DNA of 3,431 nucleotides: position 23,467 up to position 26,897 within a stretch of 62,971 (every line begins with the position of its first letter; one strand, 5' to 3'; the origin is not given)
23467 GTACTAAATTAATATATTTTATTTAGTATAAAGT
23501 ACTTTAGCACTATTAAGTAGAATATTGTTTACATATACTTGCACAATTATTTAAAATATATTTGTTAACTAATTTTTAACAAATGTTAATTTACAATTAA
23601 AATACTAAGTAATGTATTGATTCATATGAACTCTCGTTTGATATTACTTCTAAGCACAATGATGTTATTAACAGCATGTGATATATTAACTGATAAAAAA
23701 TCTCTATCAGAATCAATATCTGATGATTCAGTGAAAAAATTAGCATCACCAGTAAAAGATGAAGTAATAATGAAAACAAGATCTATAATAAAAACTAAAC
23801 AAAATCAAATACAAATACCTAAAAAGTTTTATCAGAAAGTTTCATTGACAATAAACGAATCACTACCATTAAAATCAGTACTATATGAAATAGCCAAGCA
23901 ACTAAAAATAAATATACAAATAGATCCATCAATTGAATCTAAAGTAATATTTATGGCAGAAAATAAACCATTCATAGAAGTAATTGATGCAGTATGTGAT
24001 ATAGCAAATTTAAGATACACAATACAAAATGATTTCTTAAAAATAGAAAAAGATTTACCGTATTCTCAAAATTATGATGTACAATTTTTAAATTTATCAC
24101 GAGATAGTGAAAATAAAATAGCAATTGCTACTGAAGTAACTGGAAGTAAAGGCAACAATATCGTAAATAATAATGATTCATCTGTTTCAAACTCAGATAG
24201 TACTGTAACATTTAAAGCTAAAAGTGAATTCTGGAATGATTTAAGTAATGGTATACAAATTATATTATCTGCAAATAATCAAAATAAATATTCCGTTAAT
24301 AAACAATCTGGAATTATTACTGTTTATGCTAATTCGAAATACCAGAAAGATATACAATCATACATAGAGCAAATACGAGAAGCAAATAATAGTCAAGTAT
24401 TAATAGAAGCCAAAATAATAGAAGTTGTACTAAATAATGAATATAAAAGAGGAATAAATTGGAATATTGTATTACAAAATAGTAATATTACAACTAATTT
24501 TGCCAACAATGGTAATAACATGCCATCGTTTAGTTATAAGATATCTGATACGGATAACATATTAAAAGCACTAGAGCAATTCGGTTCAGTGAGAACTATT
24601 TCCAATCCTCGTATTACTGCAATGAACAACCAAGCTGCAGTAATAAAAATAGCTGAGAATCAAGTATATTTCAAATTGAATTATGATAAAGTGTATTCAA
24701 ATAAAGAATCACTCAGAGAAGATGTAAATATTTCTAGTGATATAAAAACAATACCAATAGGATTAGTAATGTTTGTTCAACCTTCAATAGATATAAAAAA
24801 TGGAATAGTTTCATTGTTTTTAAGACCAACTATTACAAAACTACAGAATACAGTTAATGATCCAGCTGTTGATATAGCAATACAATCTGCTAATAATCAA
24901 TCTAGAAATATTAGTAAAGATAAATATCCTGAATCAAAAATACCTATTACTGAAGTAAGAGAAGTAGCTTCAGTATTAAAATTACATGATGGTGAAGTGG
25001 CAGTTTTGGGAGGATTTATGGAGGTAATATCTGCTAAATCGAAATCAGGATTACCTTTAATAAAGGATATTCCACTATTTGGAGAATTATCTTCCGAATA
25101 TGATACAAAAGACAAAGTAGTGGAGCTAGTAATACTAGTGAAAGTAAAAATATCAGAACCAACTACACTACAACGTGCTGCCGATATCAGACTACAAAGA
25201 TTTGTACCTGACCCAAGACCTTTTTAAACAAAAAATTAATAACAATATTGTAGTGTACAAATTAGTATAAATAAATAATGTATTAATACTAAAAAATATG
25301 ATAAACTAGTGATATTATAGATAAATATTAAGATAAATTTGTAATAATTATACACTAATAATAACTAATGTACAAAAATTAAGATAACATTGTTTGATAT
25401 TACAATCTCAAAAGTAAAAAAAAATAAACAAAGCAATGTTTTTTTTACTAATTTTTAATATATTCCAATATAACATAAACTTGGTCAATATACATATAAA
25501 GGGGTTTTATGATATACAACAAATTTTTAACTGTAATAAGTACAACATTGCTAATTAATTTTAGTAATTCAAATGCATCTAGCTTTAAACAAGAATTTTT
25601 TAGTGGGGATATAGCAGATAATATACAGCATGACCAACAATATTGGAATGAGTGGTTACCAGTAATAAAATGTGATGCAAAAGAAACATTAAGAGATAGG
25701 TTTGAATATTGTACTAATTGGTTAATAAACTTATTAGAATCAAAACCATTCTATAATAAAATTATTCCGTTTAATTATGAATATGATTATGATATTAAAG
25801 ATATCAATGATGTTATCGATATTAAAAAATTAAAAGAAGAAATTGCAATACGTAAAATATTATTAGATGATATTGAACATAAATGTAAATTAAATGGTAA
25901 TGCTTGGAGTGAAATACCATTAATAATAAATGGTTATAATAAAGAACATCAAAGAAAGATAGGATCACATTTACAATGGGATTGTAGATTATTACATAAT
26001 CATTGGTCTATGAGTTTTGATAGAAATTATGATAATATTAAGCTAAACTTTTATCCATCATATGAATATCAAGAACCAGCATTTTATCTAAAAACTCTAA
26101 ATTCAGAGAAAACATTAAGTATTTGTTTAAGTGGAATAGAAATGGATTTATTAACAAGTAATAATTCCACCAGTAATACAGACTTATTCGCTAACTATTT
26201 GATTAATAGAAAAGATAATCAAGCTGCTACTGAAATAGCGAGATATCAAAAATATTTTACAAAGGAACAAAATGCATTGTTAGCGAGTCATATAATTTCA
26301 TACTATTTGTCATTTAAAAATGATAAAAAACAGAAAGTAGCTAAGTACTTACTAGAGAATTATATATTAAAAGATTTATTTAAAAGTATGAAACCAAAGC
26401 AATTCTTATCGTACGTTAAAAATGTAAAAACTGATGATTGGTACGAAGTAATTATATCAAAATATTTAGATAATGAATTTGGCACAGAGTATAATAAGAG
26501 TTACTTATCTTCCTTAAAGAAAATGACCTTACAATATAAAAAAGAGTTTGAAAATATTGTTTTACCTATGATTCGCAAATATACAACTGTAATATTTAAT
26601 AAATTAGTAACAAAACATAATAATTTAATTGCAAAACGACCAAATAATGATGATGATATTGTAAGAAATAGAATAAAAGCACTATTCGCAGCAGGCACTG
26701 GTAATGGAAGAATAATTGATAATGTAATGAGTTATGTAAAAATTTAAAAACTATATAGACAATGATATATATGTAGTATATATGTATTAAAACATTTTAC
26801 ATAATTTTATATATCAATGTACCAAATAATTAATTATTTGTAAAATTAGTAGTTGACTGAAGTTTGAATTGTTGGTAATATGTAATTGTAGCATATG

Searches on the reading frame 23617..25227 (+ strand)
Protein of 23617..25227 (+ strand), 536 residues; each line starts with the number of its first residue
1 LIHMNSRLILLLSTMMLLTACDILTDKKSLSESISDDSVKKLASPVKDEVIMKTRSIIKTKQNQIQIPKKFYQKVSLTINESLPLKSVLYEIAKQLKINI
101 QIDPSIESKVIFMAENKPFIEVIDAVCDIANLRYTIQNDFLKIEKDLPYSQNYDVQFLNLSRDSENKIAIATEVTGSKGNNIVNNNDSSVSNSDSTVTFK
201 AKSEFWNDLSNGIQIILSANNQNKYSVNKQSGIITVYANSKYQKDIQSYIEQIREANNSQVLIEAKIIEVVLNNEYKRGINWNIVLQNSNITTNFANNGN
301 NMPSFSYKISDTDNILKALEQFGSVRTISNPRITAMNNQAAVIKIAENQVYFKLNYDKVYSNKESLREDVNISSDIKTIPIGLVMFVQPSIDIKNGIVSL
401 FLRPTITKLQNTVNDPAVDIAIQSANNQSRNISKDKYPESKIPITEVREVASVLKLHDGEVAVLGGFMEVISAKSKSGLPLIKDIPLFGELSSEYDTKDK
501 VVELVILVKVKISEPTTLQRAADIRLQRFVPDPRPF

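Call 4: search_protein_families(library=pfam, proteins=[window:23617-25227:+], max_evalue=1)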
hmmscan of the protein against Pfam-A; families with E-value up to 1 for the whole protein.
window:23617-25227:+ (536 aa): 4 families
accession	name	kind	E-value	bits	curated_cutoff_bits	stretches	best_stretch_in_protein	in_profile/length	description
PF00263.26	Secretin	-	6.4e-25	88.1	27.5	1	318-512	1-167/169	Bacterial type II and III secretion system protein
PF07655.18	Secretin_N_2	-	0.00037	21.4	23.4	1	153-227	4-86/91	Secretin N-terminal domain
PF16344.10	FecR_C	-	0.031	14.8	24.4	0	83-139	7-66/70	FecR, C-terminal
PF17340.7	DUF5370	-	0.16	12.3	25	1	224-247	14-37/63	Family of unknown function (DUF5370)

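Call 5: search_protein_families(library=ncbifam, proteins=[window:23617-25227:+], max_evalue=1)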
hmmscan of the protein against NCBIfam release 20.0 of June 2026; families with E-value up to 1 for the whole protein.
window:23617-25227:+ (536 aa): 11 families
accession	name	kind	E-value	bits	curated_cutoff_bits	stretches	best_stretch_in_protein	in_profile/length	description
TIGR02519.1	pilus_MshL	equivalog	2e-50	171.5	250.2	1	225-512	1-289/290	pilus (MSHA type) biogenesis protein MshL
TIGR02520.1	pilus_B_mal_scr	equivalog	5.3e-20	71.5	287.65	1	122-498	134-503/513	PilN family type IVB pilus formation outer membrane protein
TIGR02517.1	type_II_gspD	equivalog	6.9e-19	67.7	351.35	2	308-509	413-586/600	type II secretion system secretin GspD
TIGR02515.1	IV_pilus_PilQ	subfamily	1.2e-18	67.3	284.35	3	390-512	313-426/428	type IV pilus secretin PilQ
NF011873.0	PRK15346.1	equivalog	5e-16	58.4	524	1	241-511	251-492/499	EscC/YscC/HrcC family type III secretion system outer membrane ring protein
TIGR02516.1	type_III_yscC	equivalog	1.7e-14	53.2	238.45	2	236-355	212-335/463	type III secretion system outer membrane ring subunit SctC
NF042912.1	Amuc_1098_fam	equivalog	2.5e-12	45.7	750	2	379-516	662-799/805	Amuc_1098 family type IV pilus outer membrane protein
NF010083.0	PRK13568.1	equivalog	7.2e-10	38.2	554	1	425-511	332-415/419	DNA uptake porin HofQ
NF007851.2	PRK10560.1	exception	9.8e-08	31.2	598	2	446-511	342-407/412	DNA uptake porin HofQ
NF047408.1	SA0632_fam_LP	equivalog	0.011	15.3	70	1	4-35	1-32/68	SA0632 family lipoprotein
NF007894.1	PRK10598.1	equivalog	0.019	14.7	186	1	10-108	8-106/186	lipoprotein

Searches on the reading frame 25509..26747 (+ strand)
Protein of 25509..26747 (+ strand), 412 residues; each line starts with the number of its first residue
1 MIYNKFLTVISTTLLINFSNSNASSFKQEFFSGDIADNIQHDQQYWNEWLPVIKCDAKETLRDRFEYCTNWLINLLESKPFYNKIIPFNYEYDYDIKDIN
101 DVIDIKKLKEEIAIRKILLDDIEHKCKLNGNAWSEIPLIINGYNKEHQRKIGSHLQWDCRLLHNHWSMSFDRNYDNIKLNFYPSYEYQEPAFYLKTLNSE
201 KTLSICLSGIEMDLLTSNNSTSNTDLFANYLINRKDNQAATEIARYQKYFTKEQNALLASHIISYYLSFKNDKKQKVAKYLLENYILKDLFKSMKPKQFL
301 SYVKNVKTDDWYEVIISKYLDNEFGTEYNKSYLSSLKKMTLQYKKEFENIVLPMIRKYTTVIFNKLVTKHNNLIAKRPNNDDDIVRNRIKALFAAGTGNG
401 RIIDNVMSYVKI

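Call 4: search_protein_families(library=pfam, proteins=[window:25509-26747:+], max_evalue=1)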
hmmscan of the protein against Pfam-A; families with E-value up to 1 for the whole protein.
window:25509-26747:+ (412 aa): 1 family
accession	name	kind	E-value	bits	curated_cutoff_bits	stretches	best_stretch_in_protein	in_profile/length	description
PF14733.11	ACDC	-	0.18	12.5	22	0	284-340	15-57/91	AP2-coincident C-terminal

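Call 5: search_protein_families(library=ncbifam, proteins=[window:25509-26747:+], max_evalue=1)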
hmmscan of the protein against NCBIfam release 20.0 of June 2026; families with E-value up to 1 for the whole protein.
window:25509-26747:+ (412 aa): 0 families
